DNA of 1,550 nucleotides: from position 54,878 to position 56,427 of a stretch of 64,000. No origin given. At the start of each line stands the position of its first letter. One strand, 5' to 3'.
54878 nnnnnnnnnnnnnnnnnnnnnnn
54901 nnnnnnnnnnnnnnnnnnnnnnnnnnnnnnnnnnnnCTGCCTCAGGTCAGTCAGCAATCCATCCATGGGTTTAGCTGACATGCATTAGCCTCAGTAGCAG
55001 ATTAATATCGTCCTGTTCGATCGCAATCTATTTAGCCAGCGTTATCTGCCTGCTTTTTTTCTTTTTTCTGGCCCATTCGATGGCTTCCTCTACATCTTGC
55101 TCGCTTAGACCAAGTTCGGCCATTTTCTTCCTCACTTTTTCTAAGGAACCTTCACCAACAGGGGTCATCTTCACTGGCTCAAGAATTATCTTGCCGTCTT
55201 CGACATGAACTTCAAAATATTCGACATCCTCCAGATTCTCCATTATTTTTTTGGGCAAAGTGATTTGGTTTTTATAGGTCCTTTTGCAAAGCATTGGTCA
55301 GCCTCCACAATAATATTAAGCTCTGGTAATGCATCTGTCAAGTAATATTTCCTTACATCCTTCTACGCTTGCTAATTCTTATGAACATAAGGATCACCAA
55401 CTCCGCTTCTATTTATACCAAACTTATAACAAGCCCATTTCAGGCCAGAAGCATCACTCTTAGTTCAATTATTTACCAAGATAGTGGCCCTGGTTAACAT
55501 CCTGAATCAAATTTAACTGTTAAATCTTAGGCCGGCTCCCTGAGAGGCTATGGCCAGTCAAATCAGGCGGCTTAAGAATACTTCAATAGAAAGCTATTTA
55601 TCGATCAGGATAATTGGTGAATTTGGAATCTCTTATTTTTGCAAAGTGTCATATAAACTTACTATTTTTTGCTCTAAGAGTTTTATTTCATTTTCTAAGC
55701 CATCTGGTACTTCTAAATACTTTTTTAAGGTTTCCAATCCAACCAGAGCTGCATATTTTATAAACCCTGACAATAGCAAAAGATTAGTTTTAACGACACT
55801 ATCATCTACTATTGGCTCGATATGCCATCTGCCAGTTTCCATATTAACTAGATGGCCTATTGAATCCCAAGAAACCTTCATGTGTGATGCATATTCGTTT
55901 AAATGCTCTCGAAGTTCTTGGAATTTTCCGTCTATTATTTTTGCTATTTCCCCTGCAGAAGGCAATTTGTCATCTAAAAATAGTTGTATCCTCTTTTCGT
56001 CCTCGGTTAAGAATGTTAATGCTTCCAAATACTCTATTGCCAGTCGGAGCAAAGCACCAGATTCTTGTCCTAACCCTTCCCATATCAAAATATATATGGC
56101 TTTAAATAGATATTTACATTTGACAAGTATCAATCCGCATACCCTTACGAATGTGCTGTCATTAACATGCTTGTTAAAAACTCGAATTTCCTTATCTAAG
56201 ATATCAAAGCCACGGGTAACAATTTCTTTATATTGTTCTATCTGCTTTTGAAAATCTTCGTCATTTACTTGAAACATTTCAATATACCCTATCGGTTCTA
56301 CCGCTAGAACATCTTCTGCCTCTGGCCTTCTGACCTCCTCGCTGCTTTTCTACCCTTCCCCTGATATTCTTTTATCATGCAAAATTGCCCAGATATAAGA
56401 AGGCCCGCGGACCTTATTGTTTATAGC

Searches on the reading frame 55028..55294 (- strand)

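Call 7: search_protein_families(library=pfam, proteins=[window:55028-55294:-], max_evalue=1)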
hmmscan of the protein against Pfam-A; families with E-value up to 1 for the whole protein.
window:55028-55294:- (88 aa): 3 families
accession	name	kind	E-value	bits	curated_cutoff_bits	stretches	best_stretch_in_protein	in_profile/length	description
PF04014.23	MazE_antitoxin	-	4.7e-07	30.1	24.7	1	9-43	8-45/48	Antidote-toxin recognition MazE, bacterial antitoxin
PF24409.1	wHTH-PRTase_assc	-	0.062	13.8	27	0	59-79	19-39/83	wHTH-PRTase associated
PF25045.1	vWA_Ro60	-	0.23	11.8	27.7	1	47-81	57-91/165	Ro60 vWA domain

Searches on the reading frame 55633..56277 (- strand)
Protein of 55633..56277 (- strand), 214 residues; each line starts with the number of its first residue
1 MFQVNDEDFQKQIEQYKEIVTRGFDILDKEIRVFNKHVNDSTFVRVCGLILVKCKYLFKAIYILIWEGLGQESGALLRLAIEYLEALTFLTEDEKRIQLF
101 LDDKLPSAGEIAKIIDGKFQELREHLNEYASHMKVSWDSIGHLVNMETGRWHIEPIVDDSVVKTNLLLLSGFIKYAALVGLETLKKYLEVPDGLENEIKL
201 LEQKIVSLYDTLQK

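Call 7: search_protein_families(library=pfam, proteins=[window:55633-56277:-], max_evalue=1)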
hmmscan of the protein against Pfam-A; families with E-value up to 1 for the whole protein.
window:55633-56277:- (214 aa): 2 families
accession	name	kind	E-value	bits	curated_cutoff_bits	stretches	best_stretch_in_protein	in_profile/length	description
PF18928.5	DUF5677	-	1e-05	26.1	27.1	1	46-105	3-64/166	Family of unknown function (DUF5677)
PF20529.3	DUF6744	-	0.2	11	27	1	9-39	276-306/314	Family of unknown function (DUF6744)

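Call 8: search_protein_families(library=padloc, proteins=[window:55633-56277:-], max_evalue=1)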
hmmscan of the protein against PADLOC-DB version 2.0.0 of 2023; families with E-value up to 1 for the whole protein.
window:55633-56277:- (214 aa): 0 families

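Call 53: search_protein_families(library=ncbifam, proteins=[window:55633-56277:-], max_evalue=0.1)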
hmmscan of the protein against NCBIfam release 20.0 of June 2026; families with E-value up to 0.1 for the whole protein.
window:55633-56277:- (214 aa): 0 families

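Call 65: search_protein_families(library=phrogs, proteins=[window:55633-56277:-], max_evalue=0.1)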
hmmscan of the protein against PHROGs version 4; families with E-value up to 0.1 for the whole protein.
window:55633-56277:- (214 aa): 2 families
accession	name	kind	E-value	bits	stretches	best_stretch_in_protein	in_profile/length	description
phrog_11484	-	unknown function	0.013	16.8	0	153-181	12-40/126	-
phrog_25634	-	unknown function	0.086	14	0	65-145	18-98/125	-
